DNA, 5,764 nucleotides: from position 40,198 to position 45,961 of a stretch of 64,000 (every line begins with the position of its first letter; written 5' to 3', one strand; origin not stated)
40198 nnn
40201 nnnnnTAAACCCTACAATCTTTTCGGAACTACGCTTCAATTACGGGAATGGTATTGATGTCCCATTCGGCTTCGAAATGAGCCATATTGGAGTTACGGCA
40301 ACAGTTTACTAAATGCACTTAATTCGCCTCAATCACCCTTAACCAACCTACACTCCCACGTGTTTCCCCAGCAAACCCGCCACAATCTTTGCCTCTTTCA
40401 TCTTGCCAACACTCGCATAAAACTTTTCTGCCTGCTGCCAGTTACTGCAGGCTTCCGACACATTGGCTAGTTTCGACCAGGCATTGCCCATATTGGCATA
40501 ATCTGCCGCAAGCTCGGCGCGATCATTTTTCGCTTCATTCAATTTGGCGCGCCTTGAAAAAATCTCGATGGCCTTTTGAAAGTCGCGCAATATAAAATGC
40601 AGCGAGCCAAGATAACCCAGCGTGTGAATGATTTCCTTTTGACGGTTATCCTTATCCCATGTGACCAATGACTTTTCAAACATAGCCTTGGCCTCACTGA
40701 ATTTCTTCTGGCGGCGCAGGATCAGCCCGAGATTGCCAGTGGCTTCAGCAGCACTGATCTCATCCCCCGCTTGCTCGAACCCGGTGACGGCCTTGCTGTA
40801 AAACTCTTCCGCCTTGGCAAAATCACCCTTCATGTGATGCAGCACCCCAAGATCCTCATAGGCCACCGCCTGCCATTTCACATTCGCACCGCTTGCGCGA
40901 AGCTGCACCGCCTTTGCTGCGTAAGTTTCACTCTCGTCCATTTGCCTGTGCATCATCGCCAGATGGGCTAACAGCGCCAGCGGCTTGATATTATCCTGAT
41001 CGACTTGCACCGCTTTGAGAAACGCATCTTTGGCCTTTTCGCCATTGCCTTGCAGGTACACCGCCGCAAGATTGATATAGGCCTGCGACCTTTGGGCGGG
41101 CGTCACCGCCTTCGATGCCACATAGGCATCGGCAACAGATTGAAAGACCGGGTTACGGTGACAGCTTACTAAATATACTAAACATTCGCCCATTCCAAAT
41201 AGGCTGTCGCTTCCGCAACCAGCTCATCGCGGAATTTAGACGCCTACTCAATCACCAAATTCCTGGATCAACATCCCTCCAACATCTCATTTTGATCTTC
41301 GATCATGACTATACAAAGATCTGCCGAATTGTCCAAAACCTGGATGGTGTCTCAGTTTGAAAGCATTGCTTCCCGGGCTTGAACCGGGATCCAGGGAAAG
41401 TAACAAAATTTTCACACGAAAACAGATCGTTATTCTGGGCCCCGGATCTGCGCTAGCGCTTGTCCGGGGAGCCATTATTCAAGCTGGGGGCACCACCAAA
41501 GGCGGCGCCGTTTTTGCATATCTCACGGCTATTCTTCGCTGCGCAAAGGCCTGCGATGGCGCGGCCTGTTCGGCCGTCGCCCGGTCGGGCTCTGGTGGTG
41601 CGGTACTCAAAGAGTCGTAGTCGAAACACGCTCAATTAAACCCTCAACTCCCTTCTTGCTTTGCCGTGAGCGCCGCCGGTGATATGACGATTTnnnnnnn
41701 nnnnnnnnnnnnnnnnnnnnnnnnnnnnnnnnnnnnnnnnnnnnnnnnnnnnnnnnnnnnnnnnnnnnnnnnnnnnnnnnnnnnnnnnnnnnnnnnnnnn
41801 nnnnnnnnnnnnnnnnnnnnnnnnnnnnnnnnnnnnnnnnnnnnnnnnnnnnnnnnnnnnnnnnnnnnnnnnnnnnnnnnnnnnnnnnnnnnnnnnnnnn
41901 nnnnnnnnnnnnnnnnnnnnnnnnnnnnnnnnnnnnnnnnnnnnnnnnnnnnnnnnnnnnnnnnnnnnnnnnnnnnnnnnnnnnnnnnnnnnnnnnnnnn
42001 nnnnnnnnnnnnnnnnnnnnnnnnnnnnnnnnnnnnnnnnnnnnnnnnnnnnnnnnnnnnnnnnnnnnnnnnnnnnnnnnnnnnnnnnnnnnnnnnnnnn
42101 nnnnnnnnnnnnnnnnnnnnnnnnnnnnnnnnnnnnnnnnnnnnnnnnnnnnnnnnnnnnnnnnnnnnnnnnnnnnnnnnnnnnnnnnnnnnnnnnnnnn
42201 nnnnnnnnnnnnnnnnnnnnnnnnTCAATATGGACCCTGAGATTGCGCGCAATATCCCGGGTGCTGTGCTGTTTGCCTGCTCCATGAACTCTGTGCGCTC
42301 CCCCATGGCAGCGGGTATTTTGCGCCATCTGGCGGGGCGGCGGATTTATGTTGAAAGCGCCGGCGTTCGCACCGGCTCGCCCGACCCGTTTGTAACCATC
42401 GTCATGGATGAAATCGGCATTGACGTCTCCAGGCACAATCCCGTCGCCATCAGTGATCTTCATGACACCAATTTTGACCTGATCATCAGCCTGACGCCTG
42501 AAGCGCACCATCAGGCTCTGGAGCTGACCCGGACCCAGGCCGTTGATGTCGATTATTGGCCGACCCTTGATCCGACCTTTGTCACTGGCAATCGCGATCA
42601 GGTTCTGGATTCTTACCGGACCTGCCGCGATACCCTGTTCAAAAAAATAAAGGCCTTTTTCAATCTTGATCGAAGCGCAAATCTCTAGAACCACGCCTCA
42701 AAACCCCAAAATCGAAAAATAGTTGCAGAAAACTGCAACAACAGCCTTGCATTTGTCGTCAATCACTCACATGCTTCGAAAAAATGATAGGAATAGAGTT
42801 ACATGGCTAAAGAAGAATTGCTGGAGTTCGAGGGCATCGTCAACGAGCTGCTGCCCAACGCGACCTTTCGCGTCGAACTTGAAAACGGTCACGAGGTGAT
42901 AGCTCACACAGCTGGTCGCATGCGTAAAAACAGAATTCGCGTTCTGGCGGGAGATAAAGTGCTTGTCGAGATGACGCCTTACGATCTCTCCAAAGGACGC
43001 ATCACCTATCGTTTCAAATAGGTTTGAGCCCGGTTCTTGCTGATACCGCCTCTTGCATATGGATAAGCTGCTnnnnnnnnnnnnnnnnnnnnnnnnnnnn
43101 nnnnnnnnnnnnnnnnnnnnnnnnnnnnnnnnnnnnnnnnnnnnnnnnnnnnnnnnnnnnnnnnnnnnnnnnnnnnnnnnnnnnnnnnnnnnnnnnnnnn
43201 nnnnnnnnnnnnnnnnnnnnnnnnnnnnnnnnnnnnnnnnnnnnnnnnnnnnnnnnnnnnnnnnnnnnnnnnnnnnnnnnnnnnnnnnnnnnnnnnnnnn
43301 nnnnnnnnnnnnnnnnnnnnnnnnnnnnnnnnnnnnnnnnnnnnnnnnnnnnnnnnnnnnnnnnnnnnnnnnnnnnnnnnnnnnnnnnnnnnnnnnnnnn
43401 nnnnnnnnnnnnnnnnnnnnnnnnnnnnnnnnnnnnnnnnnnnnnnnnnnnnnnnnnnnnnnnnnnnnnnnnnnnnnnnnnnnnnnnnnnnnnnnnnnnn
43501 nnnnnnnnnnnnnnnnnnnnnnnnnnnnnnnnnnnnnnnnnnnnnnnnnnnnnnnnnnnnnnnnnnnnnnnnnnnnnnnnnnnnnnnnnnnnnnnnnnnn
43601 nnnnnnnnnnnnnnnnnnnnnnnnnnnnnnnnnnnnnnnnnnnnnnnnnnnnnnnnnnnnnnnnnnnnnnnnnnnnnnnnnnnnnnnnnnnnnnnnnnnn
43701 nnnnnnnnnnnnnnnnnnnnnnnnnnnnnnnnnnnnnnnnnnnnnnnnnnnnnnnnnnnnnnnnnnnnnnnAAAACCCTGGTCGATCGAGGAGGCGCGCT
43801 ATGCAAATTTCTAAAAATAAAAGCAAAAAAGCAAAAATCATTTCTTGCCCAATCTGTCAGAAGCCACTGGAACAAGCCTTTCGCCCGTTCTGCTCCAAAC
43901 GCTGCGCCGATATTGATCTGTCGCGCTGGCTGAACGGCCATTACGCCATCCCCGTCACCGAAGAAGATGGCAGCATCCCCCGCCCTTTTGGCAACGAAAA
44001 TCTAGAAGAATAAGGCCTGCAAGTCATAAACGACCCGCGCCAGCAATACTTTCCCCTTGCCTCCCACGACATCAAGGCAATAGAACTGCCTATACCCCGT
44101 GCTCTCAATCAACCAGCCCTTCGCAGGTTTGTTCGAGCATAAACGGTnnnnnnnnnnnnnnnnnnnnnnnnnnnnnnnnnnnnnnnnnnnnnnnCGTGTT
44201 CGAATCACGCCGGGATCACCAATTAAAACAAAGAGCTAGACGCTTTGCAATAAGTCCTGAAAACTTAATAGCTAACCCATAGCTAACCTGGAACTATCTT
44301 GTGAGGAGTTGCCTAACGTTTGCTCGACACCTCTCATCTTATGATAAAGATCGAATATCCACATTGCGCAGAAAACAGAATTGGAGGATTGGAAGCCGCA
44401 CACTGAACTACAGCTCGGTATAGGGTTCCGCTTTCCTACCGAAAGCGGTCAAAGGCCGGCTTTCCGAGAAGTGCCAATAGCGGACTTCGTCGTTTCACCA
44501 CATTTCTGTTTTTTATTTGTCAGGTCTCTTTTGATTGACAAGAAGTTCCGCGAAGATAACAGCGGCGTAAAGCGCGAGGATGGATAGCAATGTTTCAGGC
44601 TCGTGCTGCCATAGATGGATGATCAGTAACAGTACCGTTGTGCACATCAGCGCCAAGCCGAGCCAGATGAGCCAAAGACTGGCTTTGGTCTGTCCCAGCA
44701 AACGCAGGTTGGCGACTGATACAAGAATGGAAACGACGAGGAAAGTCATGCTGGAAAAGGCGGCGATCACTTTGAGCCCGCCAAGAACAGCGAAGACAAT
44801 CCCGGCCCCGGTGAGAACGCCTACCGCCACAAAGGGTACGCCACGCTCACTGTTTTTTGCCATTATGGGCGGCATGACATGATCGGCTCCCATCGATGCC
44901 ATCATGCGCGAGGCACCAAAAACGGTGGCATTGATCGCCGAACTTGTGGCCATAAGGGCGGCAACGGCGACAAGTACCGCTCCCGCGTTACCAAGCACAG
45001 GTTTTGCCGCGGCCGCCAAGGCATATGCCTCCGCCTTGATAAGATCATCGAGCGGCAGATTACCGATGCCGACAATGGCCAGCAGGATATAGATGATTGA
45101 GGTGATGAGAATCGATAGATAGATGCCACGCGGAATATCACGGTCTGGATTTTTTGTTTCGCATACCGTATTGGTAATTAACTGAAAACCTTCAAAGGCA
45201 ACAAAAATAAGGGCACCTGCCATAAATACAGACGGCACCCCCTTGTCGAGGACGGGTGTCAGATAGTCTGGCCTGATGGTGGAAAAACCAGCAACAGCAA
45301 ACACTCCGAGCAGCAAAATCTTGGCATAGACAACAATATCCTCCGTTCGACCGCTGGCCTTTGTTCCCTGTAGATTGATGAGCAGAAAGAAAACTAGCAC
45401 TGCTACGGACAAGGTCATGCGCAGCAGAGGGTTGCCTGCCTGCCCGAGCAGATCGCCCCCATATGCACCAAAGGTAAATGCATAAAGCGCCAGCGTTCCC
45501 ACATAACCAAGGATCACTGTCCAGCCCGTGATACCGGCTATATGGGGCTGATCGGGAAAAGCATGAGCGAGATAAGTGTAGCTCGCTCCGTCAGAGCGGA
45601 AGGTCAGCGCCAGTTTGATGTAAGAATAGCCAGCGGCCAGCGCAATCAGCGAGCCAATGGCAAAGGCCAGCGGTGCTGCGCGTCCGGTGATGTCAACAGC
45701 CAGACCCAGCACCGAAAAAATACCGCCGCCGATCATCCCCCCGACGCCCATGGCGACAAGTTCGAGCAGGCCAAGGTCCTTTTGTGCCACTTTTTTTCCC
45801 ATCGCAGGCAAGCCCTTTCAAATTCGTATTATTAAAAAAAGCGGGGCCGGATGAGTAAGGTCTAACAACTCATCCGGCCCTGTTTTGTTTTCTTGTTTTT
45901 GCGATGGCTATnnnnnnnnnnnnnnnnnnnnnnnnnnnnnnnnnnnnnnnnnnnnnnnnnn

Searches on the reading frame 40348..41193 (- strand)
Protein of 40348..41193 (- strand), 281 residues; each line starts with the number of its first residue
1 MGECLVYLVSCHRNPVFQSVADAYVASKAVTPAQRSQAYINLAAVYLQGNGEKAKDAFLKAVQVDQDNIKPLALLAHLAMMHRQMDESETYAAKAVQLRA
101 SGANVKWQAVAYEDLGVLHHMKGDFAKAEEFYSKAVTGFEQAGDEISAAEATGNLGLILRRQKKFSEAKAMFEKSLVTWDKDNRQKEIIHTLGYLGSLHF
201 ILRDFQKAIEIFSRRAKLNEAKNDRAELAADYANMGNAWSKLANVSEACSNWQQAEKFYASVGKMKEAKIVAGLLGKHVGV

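Call 60: search_protein_families(library=pfam, proteins=[window:40348-41193:-], max_evalue=0.00001)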
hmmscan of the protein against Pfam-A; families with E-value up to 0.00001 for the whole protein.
window:40348-41193:- (281 aa): 10 families
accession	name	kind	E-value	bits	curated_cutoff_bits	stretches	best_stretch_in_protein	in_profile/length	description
PF13424.12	TPR_12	-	2.5e-23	82.5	30.1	2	75-141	9-77/77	Tetratricopeptide repeat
PF00515.34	TPR_1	-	4e-18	64.8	27.8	0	109-136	1-28/34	Tetratricopeptide repeat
PF07719.23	TPR_2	-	6.8e-18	63.7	27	0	110-136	2-28/34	Tetratricopeptide repeat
PF13374.12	TPR_10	-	3.4e-12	46.4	27.5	0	149-178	2-31/42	Tetratricopeptide repeat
PF13181.12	TPR_8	-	2.9e-11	43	25.7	0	152-176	4-28/34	Tetratricopeptide repeat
PF17874.7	TPR_MalT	-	2.4e-10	40.6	45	1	73-257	5-189/336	MalT-like TPR region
PF13176.12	TPR_7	-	8e-10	38.5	27.9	0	238-261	1-24/36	Tetratricopeptide repeat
PF13428.12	TPR_14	-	1.4e-08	35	23.5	0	194-220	6-32/44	Tetratricopeptide repeat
PF13431.12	TPR_17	-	2.6e-07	30.8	24.4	0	57-88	1-32/34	Tetratricopeptide repeat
PF13432.12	TPR_16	-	3.6e-06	27.7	32.7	0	111-139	33-61/65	Tetratricopeptide repeat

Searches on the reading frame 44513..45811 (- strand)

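Call 60: search_protein_families(library=pfam, proteins=[window:44513-45811:-], max_evalue=0.00001)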
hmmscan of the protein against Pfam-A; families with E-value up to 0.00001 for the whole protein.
window:44513-45811:- (432 aa): 2 families
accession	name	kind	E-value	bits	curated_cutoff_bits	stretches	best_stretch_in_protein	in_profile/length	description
PF13520.12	AA_permease_2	-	6.9e-45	154.2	27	1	13-398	1-406/427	Amino acid permease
PF00324.27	AA_permease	-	2e-34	119.5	24.6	1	19-366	3-376/470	Amino acid permease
